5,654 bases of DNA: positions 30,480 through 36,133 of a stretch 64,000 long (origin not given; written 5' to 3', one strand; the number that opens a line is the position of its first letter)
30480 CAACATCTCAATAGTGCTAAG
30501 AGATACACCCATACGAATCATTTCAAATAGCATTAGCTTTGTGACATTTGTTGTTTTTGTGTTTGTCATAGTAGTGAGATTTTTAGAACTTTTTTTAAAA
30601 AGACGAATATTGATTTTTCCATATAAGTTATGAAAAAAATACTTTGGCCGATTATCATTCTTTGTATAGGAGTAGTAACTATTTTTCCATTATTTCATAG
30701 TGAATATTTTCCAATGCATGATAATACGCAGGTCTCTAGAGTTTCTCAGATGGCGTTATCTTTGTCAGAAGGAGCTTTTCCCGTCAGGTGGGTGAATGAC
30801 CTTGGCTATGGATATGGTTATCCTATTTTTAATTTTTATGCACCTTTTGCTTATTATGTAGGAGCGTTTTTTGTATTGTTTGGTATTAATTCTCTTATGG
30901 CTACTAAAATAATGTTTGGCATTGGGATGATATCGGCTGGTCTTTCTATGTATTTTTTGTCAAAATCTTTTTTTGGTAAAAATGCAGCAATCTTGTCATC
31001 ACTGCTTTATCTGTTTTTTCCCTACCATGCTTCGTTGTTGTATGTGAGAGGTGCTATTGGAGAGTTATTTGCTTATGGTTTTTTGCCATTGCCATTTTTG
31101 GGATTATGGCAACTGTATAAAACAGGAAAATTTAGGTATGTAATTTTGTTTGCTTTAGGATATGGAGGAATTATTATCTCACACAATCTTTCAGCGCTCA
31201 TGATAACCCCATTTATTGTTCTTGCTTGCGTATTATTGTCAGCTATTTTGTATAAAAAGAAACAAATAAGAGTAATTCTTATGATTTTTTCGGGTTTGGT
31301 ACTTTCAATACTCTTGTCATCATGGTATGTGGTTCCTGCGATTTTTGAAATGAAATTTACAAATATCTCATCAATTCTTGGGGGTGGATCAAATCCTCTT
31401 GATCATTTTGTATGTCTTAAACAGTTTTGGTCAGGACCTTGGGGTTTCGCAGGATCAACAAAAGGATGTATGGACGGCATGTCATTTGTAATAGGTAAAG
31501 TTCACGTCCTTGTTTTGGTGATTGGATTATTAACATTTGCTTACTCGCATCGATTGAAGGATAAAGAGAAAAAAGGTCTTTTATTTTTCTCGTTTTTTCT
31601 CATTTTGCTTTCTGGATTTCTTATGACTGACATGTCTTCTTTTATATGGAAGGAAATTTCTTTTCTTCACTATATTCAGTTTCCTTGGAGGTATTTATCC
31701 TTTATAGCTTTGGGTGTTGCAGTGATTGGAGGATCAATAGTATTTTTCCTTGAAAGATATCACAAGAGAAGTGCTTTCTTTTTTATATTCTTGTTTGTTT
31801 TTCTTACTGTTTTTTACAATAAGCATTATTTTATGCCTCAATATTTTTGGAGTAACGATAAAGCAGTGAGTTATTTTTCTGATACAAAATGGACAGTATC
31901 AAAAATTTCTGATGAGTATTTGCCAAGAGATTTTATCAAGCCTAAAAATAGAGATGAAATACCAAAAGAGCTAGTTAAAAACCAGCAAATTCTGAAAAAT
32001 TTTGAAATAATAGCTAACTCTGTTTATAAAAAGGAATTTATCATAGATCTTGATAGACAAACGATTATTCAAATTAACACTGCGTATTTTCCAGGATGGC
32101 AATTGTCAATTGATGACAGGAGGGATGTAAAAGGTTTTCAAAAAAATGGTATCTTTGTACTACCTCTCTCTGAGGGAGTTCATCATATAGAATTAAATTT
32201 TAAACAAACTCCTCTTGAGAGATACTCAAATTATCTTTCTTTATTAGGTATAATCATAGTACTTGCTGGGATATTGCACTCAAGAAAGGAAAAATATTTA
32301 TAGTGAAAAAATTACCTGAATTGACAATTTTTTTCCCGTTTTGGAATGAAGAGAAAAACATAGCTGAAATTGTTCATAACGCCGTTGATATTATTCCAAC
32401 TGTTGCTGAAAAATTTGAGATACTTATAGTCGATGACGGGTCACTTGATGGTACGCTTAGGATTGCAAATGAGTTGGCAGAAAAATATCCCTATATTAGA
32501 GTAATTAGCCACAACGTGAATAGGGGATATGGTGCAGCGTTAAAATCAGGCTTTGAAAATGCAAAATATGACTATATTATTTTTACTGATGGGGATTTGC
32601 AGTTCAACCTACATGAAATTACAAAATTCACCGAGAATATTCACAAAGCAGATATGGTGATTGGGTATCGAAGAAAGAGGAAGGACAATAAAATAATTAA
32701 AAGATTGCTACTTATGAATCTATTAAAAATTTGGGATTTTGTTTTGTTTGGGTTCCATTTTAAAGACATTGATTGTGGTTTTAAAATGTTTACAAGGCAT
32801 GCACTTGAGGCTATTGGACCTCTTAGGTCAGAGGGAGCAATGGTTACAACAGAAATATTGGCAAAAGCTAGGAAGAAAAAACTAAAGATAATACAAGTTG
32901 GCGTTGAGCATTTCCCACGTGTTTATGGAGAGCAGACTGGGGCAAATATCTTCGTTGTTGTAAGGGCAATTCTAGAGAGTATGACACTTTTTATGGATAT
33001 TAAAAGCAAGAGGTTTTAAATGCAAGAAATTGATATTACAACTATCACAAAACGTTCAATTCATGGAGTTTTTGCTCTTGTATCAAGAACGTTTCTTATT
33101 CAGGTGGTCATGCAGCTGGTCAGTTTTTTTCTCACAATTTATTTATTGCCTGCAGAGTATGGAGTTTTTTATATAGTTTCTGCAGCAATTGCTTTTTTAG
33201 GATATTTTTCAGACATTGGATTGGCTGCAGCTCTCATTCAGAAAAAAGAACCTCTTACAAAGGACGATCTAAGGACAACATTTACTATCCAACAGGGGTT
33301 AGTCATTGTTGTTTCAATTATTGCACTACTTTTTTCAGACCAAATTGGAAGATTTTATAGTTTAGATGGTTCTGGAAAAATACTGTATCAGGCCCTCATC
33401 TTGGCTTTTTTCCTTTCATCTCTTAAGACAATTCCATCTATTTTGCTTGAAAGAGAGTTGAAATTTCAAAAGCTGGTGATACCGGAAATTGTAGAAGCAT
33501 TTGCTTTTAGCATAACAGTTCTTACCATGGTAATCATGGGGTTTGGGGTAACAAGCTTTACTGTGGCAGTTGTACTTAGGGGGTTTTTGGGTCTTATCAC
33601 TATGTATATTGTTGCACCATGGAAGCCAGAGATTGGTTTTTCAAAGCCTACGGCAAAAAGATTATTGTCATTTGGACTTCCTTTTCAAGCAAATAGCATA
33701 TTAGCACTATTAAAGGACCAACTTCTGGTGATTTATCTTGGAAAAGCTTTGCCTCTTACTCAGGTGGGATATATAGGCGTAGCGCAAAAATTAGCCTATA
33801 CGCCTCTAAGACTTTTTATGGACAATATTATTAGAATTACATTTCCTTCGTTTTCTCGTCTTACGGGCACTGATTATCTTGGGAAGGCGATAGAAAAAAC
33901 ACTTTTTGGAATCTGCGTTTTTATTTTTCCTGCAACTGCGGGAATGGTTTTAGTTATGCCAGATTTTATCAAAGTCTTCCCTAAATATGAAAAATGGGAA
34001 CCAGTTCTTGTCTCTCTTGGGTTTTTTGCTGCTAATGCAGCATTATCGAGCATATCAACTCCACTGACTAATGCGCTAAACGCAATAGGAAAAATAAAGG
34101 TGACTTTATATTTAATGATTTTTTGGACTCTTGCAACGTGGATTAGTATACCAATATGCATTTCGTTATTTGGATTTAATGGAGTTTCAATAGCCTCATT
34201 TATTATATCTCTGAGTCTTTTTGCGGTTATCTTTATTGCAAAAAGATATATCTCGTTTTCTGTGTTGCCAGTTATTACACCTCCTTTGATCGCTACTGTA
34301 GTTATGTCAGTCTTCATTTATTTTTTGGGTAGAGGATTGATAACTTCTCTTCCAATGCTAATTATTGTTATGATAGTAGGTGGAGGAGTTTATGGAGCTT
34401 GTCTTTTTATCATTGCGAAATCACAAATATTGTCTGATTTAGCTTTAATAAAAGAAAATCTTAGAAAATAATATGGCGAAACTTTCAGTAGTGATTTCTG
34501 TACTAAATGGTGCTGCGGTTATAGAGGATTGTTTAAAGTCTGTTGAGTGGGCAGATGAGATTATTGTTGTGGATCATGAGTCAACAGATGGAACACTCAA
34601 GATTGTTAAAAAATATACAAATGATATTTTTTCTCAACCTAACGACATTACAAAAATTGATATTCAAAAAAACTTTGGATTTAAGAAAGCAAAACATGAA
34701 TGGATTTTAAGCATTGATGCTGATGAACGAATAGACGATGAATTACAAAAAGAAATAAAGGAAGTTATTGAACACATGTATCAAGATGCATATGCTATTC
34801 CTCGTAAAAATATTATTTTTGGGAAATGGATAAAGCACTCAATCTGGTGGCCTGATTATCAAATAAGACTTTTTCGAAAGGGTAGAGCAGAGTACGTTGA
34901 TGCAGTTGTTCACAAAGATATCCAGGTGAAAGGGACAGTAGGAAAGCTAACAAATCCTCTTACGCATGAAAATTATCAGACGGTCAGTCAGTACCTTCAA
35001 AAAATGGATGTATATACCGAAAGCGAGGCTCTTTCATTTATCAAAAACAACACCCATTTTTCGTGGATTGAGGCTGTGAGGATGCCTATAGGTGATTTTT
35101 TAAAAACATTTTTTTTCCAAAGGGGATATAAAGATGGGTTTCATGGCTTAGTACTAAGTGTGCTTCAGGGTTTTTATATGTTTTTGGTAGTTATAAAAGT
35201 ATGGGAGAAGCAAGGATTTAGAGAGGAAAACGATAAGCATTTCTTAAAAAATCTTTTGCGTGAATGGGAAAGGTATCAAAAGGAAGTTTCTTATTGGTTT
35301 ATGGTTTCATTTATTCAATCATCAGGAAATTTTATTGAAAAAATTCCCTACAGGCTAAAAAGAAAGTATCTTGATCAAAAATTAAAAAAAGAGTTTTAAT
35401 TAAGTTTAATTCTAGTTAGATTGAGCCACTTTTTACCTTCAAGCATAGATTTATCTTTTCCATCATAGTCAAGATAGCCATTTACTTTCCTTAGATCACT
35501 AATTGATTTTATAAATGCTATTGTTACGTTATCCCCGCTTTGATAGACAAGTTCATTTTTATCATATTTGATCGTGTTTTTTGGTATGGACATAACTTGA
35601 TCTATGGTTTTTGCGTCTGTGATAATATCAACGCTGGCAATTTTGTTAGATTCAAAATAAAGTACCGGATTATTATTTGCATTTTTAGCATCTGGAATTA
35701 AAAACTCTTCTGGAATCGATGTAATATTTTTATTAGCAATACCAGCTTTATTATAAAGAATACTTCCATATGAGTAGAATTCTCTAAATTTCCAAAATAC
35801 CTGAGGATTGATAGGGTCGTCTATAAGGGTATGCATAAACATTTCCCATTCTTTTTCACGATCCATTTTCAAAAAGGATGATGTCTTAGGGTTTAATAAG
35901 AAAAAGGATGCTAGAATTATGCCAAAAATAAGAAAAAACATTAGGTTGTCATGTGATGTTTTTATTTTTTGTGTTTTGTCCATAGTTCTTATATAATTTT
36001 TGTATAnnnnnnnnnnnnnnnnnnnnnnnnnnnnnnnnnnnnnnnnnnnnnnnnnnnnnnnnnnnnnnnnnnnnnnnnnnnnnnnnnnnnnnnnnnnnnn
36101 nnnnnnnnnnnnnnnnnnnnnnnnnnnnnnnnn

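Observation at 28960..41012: Four-member YfhO-like short paralog family (N-terminal HD.., C-terminal YxPGW..VDG), one copy inverted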

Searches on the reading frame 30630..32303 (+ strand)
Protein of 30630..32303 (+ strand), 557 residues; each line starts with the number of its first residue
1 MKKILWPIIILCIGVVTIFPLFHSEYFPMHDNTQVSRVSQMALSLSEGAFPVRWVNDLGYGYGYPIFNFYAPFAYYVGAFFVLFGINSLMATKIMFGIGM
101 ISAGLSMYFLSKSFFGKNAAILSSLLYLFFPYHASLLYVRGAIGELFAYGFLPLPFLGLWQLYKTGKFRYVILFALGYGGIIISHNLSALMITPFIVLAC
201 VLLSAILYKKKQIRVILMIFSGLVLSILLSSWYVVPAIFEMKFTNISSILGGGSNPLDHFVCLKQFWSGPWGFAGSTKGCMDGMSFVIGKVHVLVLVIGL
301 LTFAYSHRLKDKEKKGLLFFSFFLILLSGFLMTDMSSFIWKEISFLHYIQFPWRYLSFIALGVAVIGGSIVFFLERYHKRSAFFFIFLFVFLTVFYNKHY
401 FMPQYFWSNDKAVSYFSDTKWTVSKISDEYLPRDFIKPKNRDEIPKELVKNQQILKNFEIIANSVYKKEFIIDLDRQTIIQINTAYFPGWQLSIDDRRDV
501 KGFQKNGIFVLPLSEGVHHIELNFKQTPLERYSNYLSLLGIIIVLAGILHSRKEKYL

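Call 5: search_protein_families(library=pfam, proteins=[window:30630-32303:+], max_evalue=0.1)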
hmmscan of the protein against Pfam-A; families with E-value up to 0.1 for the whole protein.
window:30630-32303:+ (557 aa): 1 family
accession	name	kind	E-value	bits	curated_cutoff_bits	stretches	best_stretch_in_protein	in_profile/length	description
PF10131.15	PTPS_related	-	3.7e-10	39.3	26.4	1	67-368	1-278/621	6-pyruvoyl-tetrahydropterin synthase related domain; membrane protein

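Call 6: search_protein_families(library=ncbifam, proteins=[window:30630-32303:+], max_evalue=0.1)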
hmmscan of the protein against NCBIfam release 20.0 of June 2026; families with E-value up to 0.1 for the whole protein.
window:30630-32303:+ (557 aa): 0 families

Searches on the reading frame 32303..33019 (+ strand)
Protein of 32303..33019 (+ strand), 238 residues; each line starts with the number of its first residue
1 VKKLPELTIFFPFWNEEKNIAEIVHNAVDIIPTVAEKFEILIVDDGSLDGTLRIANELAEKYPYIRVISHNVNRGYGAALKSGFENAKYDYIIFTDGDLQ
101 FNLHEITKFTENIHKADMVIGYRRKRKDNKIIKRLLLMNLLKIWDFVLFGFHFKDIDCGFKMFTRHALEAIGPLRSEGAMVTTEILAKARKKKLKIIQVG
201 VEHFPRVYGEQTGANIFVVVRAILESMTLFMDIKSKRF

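Call 11: search_protein_families(library=pfam, proteins=[window:32303-33019:+], max_evalue=0.01)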
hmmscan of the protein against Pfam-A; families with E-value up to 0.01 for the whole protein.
window:32303-33019:+ (238 aa): 4 families
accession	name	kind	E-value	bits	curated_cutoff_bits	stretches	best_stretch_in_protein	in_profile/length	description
PF00535.33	Glycos_transf_2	-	3.2e-29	102.5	23.3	1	8-170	1-166/168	Glycosyl transferase family 2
PF13641.12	Glyco_tranf_2_3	-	2.2e-06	28.3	27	1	5-98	1-96/230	Glycosyltransferase like family 2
PF10111.15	Glyco_tranf_2_2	-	2.7e-06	27.5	27.3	1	9-111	2-104/276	Glycosyltransferase like family 2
PF13506.12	Glyco_transf_21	-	0.00015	21.7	21.7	1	79-175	21-121/174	Glycosyl transferase family 21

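Call 30: search_protein_families(library=ncbifam, proteins=[window:32303-33019:+], max_evalue=0.00001)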
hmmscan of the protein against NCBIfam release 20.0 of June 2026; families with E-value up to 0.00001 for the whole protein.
window:32303-33019:+ (238 aa): 16 families
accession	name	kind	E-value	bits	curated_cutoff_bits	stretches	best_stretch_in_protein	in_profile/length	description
NF047588.1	GlcsyltransPgfSStrep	equivalog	4.4e-22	78.7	500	1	7-175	3-171/308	glycosyltransferase PgfS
NF007986.1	PRK10714.1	equivalog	1.2e-19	70.5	529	1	3-212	4-209/316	undecaprenyl-phosphate 4-deoxy-4-formamido-L-arabinose transferase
TIGR04182.1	glyco_TIGR04182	equivalog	5.2e-19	68.7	325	1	7-213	2-200/293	S-layer glycoprotein N-glycosyltransferase AglJ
TIGR03937.1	PgaC_IcaA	equivalog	7.7e-18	64.6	422.3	1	2-139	42-179/407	poly-beta-1,6-N-acetyl-D-glucosamine synthase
NF058614.1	PPMAGASynPpgS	equivalog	1.9e-13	50.4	370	1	9-220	4-213/226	polyprenyl-phospho-N-acetylgalactosaminyl synthase PpgS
NF007482.0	PRK10073.1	equivalog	3.1e-13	49.4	423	1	2-100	3-97/334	glycosyltransferase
NF047683.1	TeichurnBiosyTuaG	equivalog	5.6e-11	42.6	400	1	3-119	4-117/252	teichuronic acid biosynthesis protein TuaG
NF041875.1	EPS_EpsD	equivalog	8.1e-11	41.9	370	1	34-111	27-102/325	exopolysaccharide biosynthesis glycosyltransferase EpsD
NF041391.1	DPhHxTase_Halo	equivalog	1.5e-10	40.4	375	1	14-206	4-186/213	dolichyl-phosphate hexose transferase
TIGR04283.1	glyco_like_mftF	equivalog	5.4e-10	39.2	182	1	7-135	1-120/221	TIGR04283 family arsenosugar biosynthesis glycosyltransferase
TIGR03965.1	mycofact_glyco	equivalog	5.6e-10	38.7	280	1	4-99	73-165/467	mycofactocin biosynthesis glycosyltransferase MftF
NF053739.1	GlytfEpsEBac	equivalog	1.4e-08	34.1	450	1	14-109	10-106/265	glycosyltransferase EpsE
TIGR03469.1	HpnB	hypoth_equivalog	3.8e-08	32.8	379.25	1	3-118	42-165/386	hopene-associated glycosyltransferase HpnB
TIGR03111.1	glyc2_xrt_Gpos1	hypoth_equivalog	1.6e-07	30.5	363.95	1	2-115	46-158/439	TIGR03111 family XrtG-associated glycosyltransferase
NF010496.0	PRK13915.1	equivalog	2.8e-07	29.9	262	1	6-100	32-128/307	glucosyl-3-phosphoglycerate synthase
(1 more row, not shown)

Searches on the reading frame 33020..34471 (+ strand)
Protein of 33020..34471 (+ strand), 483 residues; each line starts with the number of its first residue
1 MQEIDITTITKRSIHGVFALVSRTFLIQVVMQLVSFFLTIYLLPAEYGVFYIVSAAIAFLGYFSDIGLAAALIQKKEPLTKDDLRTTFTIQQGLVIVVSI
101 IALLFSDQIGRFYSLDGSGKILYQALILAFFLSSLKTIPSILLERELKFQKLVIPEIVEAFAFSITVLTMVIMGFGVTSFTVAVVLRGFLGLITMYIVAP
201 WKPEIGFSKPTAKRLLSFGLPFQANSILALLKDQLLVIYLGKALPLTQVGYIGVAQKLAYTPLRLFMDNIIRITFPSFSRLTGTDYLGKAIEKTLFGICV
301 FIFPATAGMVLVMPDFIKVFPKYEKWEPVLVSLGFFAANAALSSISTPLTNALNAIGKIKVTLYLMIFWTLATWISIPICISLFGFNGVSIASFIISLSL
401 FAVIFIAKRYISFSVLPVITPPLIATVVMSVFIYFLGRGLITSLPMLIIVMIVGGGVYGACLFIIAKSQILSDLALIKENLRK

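Call 11: search_protein_families(library=pfam, proteins=[window:33020-34471:+], max_evalue=0.01)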
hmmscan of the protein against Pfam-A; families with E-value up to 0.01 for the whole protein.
window:33020-34471:+ (483 aa): 2 families
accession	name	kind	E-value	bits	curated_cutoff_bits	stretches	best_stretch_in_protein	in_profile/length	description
PF13440.11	Polysacc_synt_3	-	1.4e-43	149.7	23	1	42-320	6-283/293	Polysaccharide biosynthesis protein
PF01943.22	Polysacc_synt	-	7.7e-16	58.8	28.2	1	15-281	3-273/274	Polysaccharide biosynthesis protein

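Call 30: search_protein_families(library=ncbifam, proteins=[window:33020-34471:+], max_evalue=0.00001)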
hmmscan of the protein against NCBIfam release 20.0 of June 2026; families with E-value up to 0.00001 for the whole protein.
window:33020-34471:+ (483 aa): 3 families
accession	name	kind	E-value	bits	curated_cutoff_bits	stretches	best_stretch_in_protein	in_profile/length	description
NF007773.0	PRK10459.1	equivalog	5.9e-31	108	273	1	26-471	19-472/492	MOP flippase family protein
NF058658.1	Oglyco_Wzx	exception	3.6e-24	85.6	720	1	23-472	20-469/478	O-glycosylation flippase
NF047674.1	TeichurnBiosyTuaB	equivalog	1.1e-19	70.9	580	1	8-459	3-463/469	teichuronic acid biosynthesis protein TuaB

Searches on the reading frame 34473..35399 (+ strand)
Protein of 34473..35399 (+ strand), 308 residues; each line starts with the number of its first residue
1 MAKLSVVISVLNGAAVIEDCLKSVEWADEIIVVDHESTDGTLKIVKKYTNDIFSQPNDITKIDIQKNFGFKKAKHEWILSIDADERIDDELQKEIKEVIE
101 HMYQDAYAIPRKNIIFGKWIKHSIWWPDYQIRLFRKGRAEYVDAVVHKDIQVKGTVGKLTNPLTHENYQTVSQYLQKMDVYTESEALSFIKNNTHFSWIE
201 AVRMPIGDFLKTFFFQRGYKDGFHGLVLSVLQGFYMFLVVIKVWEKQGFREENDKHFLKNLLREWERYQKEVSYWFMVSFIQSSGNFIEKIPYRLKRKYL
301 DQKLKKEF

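Call 11: search_protein_families(library=pfam, proteins=[window:34473-35399:+], max_evalue=0.01)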
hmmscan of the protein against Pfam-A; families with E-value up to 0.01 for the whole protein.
window:34473-35399:+ (308 aa): 3 families
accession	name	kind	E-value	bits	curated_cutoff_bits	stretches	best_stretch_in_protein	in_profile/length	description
PF00535.33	Glycos_transf_2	-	1.6e-15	57.9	23.3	1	5-136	1-144/168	Glycosyl transferase family 2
PF13704.12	Glyco_tranf_2_4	-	2e-05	25.4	27.5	1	26-86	17-83/98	Glycosyl transferase family 2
PF10111.15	Glyco_tranf_2_2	-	0.0032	17.4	27.3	1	5-96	1-104/276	Glycosyltransferase like family 2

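Call 30: search_protein_families(library=ncbifam, proteins=[window:34473-35399:+], max_evalue=0.00001)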
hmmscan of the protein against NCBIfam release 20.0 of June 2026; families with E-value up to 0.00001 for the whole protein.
window:34473-35399:+ (308 aa): 4 families
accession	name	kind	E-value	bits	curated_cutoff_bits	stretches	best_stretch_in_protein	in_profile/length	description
TIGR04283.1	glyco_like_mftF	equivalog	1e-13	51.4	182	1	4-102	1-100/221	TIGR04283 family arsenosugar biosynthesis glycosyltransferase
NF007482.0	PRK10073.1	equivalog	5.6e-09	35.4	423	1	2-98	6-109/334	glycosyltransferase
NF045692.1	OglycostaseCruG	equivalog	2.1e-07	30.2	600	1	1-100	40-153/386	2'-O-glycosyltransferase CruG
TIGR04195.1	S_glycosyl_SunS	equivalog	1.7e-06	27.2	350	1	8-99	63-158/421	SunS family peptide S-glycosyltransferase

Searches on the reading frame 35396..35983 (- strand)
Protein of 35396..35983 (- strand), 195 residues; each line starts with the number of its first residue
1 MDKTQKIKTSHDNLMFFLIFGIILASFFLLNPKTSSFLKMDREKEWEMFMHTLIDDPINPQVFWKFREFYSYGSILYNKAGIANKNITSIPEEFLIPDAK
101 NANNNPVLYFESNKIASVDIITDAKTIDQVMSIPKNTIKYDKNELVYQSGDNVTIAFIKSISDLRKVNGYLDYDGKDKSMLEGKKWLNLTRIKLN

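Call 11: search_protein_families(library=pfam, proteins=[window:35396-35983:-], max_evalue=0.01)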
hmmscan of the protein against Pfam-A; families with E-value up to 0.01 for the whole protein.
window:35396-35983:- (195 aa): 0 families

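Call 30: search_protein_families(library=ncbifam, proteins=[window:35396-35983:-], max_evalue=0.00001)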
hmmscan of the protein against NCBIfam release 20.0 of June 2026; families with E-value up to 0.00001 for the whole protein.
window:35396-35983:- (195 aa): 0 families

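Call 70: find_homologous_proteins(query=window:35396-35983:-, max_evalue=0.001)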
Query window:35396-35983:- (195 aa): 5 proteins with E <= 0.001 among 91 candidates.
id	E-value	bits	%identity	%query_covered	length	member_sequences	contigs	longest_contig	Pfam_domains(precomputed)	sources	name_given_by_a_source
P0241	6.4e-124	429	100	100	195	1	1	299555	-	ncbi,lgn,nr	ncbi:MAG: hypothetical protein HZC02_04375 [Candidatus Levybacteria bacterium]|nr:hypothetical prote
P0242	9.9e-47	177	45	99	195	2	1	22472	-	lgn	-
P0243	3.7e-22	97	34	99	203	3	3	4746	-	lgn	-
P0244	1.6e-20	92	32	100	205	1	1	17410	-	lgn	-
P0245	2.6e-20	91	32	99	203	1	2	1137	-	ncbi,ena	-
